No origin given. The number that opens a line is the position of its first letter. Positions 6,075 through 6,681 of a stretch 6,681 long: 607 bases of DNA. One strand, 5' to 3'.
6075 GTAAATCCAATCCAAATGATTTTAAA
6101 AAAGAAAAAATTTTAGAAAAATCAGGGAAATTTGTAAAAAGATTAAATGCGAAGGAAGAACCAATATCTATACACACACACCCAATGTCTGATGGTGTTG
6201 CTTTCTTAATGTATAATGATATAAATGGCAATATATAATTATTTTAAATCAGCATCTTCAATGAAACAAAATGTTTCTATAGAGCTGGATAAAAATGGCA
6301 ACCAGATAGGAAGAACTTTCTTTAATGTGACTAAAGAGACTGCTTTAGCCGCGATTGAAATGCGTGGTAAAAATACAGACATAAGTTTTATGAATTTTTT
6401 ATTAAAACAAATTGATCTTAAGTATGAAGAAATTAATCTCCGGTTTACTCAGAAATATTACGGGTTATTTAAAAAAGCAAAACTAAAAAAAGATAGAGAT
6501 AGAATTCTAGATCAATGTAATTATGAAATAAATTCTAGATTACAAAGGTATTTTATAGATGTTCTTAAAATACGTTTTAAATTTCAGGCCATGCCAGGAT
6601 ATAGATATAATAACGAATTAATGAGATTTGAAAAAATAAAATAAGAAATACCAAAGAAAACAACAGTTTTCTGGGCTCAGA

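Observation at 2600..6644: Two diverged paralogs of an unnamed JAB/MPN-like family sit in mirror-image positions around a divergent S2P / FEN-1 unit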

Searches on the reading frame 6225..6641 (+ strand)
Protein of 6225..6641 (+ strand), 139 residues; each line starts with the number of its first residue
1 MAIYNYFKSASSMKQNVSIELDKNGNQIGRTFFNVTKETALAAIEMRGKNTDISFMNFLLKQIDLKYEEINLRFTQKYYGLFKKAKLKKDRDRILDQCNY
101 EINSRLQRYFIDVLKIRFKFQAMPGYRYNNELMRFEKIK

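Call 5: search_protein_families(library=pfam, proteins=[window:6225-6641:+], max_evalue=1)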
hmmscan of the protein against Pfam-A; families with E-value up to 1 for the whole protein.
window:6225-6641:+ (139 aa): 2 families
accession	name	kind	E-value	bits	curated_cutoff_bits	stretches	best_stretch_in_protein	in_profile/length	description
PF21316.3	TPPII_GBD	-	0.019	15.7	27.3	1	26-68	4-47/91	TPPII, galactose-binding domain-like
PF16903.12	Capsid_N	-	0.059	13.4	24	1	5-112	20-137/207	Major capsid protein N-terminus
